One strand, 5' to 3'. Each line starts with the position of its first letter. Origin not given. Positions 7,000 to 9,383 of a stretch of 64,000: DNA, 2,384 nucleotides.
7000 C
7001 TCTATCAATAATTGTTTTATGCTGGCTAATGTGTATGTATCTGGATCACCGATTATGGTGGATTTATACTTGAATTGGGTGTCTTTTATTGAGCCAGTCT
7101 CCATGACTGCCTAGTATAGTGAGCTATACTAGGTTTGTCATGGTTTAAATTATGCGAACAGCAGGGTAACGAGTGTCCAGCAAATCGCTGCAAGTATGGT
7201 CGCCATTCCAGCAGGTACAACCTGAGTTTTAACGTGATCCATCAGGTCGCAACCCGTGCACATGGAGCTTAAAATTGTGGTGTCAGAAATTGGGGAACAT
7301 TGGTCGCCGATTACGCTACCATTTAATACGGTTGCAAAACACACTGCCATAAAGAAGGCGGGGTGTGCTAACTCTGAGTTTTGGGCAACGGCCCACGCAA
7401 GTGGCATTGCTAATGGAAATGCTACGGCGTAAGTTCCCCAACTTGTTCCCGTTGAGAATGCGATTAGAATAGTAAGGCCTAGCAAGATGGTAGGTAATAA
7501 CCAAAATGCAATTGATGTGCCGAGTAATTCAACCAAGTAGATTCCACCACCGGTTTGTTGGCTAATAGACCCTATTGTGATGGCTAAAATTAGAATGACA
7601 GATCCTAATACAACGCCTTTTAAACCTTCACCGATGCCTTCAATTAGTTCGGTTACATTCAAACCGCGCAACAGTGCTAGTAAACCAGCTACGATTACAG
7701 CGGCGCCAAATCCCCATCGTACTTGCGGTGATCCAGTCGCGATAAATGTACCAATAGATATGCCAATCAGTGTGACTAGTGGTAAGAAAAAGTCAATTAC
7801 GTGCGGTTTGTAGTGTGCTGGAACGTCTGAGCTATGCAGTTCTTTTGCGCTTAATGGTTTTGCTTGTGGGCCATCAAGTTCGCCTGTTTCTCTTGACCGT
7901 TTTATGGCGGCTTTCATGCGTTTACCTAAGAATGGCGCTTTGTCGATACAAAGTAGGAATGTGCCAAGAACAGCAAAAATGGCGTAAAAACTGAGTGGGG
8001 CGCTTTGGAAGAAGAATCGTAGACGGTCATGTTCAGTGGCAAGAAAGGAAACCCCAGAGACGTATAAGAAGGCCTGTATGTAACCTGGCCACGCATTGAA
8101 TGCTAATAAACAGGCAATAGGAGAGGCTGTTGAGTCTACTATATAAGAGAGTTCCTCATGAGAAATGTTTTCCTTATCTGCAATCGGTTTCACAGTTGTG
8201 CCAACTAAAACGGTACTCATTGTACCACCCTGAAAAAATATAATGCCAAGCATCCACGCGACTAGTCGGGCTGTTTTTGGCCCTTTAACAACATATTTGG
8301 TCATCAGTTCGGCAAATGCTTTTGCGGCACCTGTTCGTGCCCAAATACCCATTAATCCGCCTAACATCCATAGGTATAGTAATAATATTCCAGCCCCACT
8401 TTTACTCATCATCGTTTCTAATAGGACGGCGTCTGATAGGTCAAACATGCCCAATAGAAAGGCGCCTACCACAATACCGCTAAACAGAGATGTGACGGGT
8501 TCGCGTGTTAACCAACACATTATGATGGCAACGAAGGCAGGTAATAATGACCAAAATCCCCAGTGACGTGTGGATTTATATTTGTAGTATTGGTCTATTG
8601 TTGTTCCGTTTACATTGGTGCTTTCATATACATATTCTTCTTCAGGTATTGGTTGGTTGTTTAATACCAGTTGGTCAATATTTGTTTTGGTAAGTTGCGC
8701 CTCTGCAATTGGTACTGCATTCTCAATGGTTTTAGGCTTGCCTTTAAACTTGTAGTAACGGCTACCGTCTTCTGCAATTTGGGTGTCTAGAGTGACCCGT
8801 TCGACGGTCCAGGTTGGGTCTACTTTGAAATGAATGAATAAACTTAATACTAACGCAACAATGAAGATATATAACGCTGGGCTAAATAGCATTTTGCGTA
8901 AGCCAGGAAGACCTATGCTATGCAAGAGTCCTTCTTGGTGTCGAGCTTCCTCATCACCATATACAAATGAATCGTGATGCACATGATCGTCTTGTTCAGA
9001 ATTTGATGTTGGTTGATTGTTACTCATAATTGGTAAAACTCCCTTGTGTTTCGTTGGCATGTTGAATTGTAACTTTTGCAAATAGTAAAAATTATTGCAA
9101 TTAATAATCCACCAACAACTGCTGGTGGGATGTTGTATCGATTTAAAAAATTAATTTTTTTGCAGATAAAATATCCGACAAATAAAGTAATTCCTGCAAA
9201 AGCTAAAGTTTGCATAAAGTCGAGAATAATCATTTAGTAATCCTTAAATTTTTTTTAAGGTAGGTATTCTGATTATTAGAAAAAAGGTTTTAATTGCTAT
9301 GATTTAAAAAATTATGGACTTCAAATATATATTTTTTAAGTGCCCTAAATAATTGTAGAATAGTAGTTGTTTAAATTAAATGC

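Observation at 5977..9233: gltS (sodium/glutamate symporter) is split in two by a foreign-composition insert of about 2 kb carrying an NhaC-type antiporter gene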

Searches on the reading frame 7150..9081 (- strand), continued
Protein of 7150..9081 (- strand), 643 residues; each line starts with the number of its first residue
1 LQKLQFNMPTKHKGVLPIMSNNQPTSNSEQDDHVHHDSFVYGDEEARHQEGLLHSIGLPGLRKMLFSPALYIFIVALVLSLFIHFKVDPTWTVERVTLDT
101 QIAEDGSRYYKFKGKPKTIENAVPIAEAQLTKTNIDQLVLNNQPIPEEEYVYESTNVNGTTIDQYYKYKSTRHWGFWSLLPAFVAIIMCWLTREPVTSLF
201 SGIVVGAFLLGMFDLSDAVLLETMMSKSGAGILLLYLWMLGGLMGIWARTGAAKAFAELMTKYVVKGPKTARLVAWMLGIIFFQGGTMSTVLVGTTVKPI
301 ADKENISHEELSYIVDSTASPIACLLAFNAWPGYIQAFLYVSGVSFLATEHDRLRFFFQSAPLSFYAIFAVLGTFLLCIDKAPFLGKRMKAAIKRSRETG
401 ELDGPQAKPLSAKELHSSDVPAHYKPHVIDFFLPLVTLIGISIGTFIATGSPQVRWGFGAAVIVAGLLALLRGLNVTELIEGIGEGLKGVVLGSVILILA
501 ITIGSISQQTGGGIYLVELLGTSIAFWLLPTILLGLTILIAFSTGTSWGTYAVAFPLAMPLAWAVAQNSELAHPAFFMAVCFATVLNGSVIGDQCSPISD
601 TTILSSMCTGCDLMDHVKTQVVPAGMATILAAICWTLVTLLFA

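Call 35: find_homologous_proteins(query=L003:5532-7493:-)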
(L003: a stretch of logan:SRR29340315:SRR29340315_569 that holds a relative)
Query L003:5532-7493:- (653 aa): 8000 proteins with E <= 0.001 among 8000 candidates; the best 120 are listed.
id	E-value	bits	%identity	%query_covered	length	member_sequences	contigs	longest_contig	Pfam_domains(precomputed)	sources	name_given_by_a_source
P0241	0.0e+0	1442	100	100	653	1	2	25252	PF02151.26,PF17757.7,PF00271.38,PF27431.1,PF04851.22,PF12344.15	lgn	-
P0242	0.0e+0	1336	91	100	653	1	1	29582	PF02151.26,PF17757.7,PF00271.38,PF27431.1,PF04851.22,PF12344.15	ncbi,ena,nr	ncbi:MAG: excinuclease ABC subunit UvrB [bacterium]|nr:excinuclease ABC subunit UvrB [bacterium]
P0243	1.4e-294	997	69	99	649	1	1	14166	PF00270.36,PF02151.26,PF17757.7,PF00271.38,PF27431.1,PF04851.22,PF12344.15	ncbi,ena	-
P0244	6.2e-292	988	67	100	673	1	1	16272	PF00270.36,PF02151.26,PF17757.7,PF00271.38,PF27431.1,PF04851.22,PF12344.15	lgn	-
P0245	2.0e-291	986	68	100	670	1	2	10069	PF00270.36,PF02151.26,PF17757.7,PF00271.38,PF27431.1,PF04851.22,PF12344.15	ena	-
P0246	5.7e-290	981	66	100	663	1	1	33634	PF00270.36,PF02151.26,PF17757.7,PF00271.38,PF27431.1,PF04851.22,PF12344.15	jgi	jgi:excinuclease ABC subunit B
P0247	1.3e-289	980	66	100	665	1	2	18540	PF02151.26,PF17757.7,PF00271.38,PF27431.1,PF04851.22,PF12344.15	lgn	-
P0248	3.5e-288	976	67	99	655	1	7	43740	PF00270.36,PF02151.26,PF17757.7,PF00271.38,PF27431.1,PF04851.22,PF12344.15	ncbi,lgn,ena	-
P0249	5.0e-288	975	66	99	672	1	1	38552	PF02151.26,PF17757.7,PF00271.38,PF27431.1,PF04851.22,PF12344.15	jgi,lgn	jgi:excinuclease ABC subunit B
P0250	1.4e-287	974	65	99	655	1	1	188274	PF00270.36,PF02151.26,PF17757.7,PF00271.38,PF27431.1,PF04851.22,PF12344.15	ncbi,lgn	ncbi:MAG: excinuclease ABC subunit UvrB [Candidatus Margulisiibacteriota bacterium]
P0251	3.7e-287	972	65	100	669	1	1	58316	PF00270.36,PF02151.26,PF17757.7,PF00271.38,PF27431.1,PF04851.22,PF12344.15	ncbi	ncbi:excinuclease ABC subunit UvrB [Thermoproteota archaeon]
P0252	4.2e-287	972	65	99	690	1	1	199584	PF00270.36,PF02151.26,PF17757.7,PF00271.38,PF27431.1,PF04851.22,PF12344.15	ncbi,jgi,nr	ncbi:excinuclease ABC subunit UvrB [bacterium]|jgi:excinuclease ABC subunit B|nr:excinuclease ABC su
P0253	6.7e-287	971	65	99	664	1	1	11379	PF00270.36,PF02151.26,PF17757.7,PF00271.38,PF27431.1,PF04851.22,PF12344.15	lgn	-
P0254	9.2e-287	971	67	99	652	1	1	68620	PF00270.36,PF02151.26,PF17757.7,PF00271.38,PF27431.1,PF04851.22,PF12344.15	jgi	-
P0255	1.3e-286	970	66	100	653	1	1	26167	PF00270.36,PF02151.26,PF17757.7,PF00271.38,PF27431.1,PF04851.22,PF12344.15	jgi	jgi:excinuclease ABC subunit B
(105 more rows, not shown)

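Call 36: find_encoding_contigs(protein=P0242, flank=6000, max_places=6)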
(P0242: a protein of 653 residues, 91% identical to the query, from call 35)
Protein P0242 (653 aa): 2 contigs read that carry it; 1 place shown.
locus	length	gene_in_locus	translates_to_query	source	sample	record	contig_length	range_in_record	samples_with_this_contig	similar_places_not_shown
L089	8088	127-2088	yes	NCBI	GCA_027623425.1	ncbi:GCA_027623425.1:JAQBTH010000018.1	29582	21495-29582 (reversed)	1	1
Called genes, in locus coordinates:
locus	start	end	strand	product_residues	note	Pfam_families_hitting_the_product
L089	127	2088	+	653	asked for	PF04851:ResIII, PF17757:UvrB_inter, PF27431:UvrB_3rd, PF00271:Helicase_C, PF12344:UvrB, PF02151:UVR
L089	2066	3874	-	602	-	-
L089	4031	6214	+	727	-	PF13604:AAA_30 (faint), PF00580:UvrD-helicase, PF01443:Viral_helicase1 (faint), PF13245:AAA_19, PF13361:UvrD_C, PF13538:UvrD_C_2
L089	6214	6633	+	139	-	PF13279:4HBT_2, PF03061:4HBT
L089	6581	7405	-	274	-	PF00398:RrnaAD, PF08241:Methyltransf_11 (weak), PF13649:Methyltransf_25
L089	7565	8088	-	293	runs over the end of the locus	PF04166:PdxA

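Call 39: search_protein_families(library=pfam, proteins=[L002:2151-2876:+, L003:9584-10432:+], max_evalue=0.01)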
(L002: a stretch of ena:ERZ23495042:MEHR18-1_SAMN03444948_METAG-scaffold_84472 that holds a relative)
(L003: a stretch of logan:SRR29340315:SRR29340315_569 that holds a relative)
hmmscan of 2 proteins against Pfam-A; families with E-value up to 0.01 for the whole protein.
L002:2151-2876:+ (242 aa): 1 family
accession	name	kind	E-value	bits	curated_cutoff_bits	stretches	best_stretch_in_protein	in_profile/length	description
PF09924.15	LPG_synthase_C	-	2.3e-21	76.6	27.5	1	38-241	74-272/298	Phosphatidylglycerol lysyltransferase, C-terminal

L003:9584-10432:+ (283 aa): 1 family
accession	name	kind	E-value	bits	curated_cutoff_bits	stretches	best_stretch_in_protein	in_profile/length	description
PF09924.15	LPG_synthase_C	-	8.1e-29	101.1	27.5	1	29-264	67-297/298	Phosphatidylglycerol lysyltransferase, C-terminal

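Call 47: search_solved_structures(query=window:7150-9027:-, max_evalue=0.01)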
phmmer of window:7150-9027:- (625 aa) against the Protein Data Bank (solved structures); distinct sequences matched with E-value up to 0.01: 0.

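Call 50: list_cluster_members(proteins=[P0242])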
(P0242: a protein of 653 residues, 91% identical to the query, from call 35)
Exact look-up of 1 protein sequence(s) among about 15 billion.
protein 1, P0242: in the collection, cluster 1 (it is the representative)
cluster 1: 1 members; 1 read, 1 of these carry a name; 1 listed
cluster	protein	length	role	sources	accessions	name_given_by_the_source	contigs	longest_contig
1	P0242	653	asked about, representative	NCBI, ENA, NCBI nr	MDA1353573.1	MAG: excinuclease ABC subunit UvrB [bacterium] | excinuclease ABC subunit UvrB [bacterium]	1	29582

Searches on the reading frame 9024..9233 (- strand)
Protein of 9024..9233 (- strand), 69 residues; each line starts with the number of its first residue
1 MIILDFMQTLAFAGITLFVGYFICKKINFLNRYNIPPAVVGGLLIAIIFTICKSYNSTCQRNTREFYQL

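Call 5: search_protein_families(library=pfam, proteins=[window:9024-9233:-], max_evalue=0.01)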
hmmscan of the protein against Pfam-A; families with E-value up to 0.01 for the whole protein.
window:9024-9233:- (69 aa): 1 family
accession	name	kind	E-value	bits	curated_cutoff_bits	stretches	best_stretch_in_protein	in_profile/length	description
PF03616.19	Glt_symporter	-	1.3e-12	47.6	26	1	2-56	1-55/368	Sodium/glutamate symporter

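Call 6: search_protein_families(library=ncbifam, proteins=[window:9024-9233:-], max_evalue=0.01)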
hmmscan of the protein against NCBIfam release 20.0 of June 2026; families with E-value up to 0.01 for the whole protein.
window:9024-9233:- (69 aa): 1 family
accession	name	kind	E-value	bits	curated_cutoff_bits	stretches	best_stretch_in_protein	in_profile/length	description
TIGR00210.1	gltS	equivalog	4e-13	48.9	310.75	1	3-57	2-56/398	sodium/glutamate symporter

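Call 26: find_encoding_contigs(protein=window:9024-9233:-, flank=10000, max_places=10)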
Protein window:9024-9233:- (69 aa): 2 contigs read that carry it; 2 places shown.
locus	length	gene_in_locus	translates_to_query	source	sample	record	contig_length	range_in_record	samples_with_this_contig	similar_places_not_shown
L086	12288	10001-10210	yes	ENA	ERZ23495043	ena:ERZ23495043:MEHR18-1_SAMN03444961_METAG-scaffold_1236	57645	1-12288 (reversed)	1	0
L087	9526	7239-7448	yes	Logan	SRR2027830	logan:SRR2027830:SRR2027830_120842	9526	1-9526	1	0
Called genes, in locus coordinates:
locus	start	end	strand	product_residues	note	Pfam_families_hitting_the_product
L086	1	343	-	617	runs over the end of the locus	PF03717:PBP_dimer, PF00905:Transpeptidase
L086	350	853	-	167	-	PF04093:MreD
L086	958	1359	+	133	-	-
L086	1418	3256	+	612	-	PF00009:GTP_EFTU, PF03144:GTP_EFTU_D2, PF22042:EF-G_D2, PF00679:EFG_C, PF21018:BipA_C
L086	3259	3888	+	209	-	PF01712:dNK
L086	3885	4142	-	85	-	PF04945:YHS (weak)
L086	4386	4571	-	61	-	-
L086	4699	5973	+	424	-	PF04116:FA_hydroxylase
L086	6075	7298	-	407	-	PF01551:Peptidase_M23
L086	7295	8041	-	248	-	PF14125:DUF4292 (weak)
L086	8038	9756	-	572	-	PF09295:ChAPs (weak), PF25058:ARM_TT21, PF12895:ANAPC3 (weak), PF23914:TPR_CcmH_CycH (weak), PF14559:TPR_19, PF00515:TPR_1 (weak), PF07719:TPR_2 (weak), PF13181:TPR_8 (weak), +17 more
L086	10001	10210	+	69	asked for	PF03616:Glt_symporter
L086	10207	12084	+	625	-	PF03553:Na_H_antiporter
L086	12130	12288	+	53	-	?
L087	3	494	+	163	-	?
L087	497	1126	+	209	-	PF01712:dNK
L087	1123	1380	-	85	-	PF04945:YHS (weak)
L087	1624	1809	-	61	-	-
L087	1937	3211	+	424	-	PF04116:FA_hydroxylase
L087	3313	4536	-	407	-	PF01551:Peptidase_M23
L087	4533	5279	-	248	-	PF14125:DUF4292 (weak)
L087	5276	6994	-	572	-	PF09295:ChAPs (weak), PF25058:ARM_TT21, PF12895:ANAPC3 (weak), PF23914:TPR_CcmH_CycH (weak), PF14559:TPR_19, PF00515:TPR_1 (weak), PF07719:TPR_2 (weak), PF13181:TPR_8 (weak), +17 more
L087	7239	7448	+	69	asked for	PF03616:Glt_symporter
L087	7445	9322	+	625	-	PF03553:Na_H_antiporter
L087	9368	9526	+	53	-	?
